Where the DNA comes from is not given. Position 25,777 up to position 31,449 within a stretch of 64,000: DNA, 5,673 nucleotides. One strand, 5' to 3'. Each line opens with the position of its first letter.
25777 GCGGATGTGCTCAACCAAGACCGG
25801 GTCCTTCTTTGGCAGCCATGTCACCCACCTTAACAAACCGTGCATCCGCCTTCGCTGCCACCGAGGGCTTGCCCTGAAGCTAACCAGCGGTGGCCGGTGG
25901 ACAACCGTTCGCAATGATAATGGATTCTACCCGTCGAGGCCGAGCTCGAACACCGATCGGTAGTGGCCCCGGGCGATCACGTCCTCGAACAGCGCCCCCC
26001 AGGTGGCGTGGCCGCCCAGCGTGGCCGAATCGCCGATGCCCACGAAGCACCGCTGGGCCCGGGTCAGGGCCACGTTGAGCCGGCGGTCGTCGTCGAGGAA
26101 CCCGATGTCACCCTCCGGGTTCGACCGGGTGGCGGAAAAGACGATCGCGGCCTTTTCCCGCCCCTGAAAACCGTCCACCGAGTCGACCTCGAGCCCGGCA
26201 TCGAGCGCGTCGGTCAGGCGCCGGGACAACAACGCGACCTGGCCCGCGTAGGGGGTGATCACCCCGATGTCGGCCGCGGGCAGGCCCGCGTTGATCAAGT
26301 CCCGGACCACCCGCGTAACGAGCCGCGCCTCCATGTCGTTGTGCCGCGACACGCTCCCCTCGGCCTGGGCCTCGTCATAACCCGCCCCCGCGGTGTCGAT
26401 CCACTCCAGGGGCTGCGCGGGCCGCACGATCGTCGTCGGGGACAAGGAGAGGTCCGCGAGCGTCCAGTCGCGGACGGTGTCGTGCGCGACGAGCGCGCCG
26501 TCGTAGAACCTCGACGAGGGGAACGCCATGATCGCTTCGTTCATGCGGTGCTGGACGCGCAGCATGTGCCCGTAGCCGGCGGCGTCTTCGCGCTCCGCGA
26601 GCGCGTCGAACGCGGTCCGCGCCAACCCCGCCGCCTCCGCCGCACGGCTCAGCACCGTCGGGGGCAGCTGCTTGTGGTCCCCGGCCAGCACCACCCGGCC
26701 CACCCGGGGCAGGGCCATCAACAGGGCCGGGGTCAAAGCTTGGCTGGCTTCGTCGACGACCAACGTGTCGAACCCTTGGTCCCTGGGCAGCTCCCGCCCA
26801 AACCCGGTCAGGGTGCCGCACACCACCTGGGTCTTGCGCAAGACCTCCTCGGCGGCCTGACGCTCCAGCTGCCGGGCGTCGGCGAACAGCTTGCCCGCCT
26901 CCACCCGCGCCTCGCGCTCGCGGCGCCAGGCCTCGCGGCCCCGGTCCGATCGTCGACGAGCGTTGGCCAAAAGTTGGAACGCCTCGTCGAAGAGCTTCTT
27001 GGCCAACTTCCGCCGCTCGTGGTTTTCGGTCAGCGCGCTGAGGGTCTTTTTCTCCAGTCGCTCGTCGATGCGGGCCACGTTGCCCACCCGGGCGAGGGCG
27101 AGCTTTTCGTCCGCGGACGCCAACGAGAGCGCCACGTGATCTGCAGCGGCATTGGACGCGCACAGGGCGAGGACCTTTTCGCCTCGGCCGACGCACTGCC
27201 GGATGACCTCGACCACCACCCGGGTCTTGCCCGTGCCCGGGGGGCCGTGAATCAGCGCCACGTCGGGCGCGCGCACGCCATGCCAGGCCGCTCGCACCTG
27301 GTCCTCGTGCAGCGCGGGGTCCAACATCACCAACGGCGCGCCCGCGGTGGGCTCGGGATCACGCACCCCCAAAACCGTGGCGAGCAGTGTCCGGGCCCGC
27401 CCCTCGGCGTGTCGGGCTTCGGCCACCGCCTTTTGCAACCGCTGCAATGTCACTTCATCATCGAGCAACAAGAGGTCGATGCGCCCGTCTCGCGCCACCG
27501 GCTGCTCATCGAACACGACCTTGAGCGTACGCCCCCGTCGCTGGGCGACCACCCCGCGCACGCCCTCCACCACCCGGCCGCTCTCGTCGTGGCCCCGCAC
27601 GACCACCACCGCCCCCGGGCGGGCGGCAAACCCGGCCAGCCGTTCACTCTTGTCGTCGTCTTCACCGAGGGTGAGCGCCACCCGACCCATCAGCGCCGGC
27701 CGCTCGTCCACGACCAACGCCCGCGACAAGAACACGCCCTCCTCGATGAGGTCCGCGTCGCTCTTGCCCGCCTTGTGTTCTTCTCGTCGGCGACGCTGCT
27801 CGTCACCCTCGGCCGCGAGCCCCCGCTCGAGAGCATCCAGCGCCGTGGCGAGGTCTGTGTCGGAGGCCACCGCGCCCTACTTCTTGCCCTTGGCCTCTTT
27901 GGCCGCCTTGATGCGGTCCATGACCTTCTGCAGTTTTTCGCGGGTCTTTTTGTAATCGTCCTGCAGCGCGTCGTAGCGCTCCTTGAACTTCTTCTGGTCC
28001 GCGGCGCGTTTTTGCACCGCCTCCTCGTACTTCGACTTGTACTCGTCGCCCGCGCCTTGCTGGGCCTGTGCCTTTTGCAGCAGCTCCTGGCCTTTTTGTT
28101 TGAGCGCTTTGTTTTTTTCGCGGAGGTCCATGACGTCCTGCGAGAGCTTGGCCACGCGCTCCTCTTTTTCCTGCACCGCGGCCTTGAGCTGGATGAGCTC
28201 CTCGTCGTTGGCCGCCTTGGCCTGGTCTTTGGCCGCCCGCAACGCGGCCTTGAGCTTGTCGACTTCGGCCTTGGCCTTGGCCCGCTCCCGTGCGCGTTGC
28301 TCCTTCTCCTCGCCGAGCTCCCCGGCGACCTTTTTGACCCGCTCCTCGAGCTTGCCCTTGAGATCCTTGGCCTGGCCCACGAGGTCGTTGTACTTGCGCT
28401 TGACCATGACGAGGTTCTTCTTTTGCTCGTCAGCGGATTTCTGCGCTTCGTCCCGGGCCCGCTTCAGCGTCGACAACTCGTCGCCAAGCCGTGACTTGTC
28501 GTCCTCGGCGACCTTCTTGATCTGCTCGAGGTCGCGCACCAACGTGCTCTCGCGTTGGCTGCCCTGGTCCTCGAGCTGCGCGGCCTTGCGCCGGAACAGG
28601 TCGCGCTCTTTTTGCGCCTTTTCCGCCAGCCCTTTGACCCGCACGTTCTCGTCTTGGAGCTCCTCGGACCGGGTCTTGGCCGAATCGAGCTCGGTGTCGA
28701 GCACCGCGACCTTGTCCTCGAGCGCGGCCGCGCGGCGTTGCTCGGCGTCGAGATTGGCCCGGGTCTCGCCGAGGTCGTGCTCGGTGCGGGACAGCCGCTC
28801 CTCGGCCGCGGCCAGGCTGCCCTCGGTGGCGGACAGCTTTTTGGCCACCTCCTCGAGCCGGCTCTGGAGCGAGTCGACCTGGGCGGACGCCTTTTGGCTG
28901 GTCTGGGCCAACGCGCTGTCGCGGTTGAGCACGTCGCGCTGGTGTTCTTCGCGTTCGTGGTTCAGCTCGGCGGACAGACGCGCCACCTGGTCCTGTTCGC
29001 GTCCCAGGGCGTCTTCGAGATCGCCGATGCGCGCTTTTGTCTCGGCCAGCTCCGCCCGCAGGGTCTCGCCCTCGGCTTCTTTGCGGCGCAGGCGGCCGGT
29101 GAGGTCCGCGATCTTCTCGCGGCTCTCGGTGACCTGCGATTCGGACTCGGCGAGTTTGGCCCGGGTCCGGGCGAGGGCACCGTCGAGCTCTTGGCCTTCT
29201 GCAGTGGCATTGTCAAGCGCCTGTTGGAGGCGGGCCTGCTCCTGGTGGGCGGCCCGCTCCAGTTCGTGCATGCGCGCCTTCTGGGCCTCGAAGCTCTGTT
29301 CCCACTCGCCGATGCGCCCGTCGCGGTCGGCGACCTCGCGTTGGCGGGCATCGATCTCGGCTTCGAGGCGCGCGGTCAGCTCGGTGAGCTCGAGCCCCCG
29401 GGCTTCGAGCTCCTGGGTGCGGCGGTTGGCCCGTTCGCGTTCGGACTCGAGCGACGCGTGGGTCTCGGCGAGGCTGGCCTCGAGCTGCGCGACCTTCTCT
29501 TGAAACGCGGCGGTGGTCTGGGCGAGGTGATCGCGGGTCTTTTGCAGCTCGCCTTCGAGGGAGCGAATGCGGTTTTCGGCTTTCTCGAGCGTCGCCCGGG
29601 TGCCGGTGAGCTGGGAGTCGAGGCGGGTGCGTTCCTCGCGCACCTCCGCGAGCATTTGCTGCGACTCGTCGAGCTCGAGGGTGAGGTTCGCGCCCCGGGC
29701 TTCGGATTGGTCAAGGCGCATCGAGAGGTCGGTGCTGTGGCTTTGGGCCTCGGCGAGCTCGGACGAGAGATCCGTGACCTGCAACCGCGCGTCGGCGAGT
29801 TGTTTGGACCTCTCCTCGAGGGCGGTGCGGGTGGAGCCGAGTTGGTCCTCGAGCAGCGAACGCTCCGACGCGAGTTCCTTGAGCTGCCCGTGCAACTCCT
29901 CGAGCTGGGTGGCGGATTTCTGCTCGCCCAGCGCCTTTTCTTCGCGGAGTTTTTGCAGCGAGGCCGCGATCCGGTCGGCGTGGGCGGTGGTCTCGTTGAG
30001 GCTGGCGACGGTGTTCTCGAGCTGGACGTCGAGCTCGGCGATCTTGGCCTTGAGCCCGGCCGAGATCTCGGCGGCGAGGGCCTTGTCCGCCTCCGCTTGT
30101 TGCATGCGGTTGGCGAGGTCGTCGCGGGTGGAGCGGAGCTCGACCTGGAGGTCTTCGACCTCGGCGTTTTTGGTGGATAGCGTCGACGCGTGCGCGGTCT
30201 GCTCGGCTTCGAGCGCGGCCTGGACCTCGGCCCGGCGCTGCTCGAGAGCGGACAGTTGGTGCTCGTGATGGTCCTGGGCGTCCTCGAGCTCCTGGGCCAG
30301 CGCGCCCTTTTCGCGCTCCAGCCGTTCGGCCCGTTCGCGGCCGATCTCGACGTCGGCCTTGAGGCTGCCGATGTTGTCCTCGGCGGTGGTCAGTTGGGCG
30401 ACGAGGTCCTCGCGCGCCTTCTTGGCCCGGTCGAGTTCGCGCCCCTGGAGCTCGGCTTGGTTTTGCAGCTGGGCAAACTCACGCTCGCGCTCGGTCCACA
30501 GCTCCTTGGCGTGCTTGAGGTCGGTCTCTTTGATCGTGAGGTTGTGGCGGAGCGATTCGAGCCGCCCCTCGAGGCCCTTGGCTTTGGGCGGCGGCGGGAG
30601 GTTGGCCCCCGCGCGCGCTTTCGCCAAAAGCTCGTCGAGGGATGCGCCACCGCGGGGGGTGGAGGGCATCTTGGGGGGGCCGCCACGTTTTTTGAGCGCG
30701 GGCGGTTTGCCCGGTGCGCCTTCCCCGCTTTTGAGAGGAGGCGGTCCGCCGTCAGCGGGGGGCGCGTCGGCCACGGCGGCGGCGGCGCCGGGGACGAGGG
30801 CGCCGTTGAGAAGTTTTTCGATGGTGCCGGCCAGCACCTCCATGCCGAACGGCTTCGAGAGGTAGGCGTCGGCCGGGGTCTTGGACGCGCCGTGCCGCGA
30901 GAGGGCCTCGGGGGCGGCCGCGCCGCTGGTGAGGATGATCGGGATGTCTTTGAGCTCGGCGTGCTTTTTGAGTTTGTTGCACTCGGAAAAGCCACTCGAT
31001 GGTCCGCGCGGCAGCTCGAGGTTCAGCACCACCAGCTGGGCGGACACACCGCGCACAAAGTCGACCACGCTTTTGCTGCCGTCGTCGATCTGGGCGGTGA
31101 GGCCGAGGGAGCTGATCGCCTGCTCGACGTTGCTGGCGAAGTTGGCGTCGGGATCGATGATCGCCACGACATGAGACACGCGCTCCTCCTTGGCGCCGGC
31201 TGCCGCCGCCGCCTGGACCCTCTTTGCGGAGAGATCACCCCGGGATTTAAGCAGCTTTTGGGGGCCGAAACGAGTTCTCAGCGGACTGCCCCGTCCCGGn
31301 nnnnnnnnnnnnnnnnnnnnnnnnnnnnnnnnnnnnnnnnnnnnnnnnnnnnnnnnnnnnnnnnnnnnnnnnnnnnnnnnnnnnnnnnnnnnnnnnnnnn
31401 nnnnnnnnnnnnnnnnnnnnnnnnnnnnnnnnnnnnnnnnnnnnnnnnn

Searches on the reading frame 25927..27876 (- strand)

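Call 58: search_protein_families(library=pfam, proteins=[window:25927-27876:-], max_evalue=0.00001)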
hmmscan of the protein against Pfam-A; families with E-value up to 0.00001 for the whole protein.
window:25927-27876:- (649 aa): 5 families
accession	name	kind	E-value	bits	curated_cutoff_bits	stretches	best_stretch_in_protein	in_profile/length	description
PF13087.12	AAA_12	-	1.6e-52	178.4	27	1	419-617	2-194/195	AAA domain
PF13086.12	AAA_11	-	6.9e-47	160.8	27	1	189-411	2-257/257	AAA domain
PF13604.12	AAA_30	-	5.1e-12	46.4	27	1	189-253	2-67/191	AAA domain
PF13245.12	AAA_19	-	1.8e-11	44.8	25.1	1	200-407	7-132/134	AAA domain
PF01443.25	Viral_helicase1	-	4.3e-07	30.4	21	0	361-406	52-99/228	Viral superfamily 1 RNA helicase core domain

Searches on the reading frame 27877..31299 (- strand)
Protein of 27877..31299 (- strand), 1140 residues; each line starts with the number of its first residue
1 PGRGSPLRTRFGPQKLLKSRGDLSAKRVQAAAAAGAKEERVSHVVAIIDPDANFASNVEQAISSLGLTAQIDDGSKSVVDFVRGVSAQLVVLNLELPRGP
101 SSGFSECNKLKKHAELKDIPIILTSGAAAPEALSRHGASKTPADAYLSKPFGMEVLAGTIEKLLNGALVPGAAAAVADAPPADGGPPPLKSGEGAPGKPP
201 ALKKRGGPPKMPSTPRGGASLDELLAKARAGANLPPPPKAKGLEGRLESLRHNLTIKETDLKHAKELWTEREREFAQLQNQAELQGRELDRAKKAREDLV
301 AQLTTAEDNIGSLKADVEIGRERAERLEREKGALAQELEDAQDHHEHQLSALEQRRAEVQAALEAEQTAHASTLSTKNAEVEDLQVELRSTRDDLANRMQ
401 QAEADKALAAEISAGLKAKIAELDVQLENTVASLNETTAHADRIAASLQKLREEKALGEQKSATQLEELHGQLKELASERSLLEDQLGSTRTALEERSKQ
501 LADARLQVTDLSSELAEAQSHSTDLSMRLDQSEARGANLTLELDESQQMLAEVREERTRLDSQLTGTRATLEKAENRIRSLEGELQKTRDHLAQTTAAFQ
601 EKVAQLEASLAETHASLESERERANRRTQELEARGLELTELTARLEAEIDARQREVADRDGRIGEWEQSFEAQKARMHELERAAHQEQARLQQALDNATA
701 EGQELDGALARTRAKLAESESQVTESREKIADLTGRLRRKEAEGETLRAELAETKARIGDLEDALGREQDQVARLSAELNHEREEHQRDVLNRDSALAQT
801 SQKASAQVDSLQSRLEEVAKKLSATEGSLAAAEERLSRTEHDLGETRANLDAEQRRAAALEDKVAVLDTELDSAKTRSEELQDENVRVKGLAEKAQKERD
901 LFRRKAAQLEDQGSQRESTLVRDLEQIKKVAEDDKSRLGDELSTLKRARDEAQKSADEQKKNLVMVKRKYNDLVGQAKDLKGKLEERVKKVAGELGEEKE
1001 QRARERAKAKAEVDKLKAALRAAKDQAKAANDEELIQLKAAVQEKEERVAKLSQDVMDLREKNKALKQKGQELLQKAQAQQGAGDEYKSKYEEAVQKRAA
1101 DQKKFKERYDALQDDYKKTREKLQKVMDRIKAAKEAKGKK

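Call 58: search_protein_families(library=pfam, proteins=[window:27877-31299:-], max_evalue=0.00001)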
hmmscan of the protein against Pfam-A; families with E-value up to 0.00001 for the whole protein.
window:27877-31299:- (1140 aa): 1 family
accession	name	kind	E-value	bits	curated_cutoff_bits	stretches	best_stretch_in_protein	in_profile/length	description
PF00072.30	Response_reg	-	8.4e-08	32.8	30.2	1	45-159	1-109/111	Response regulator receiver domain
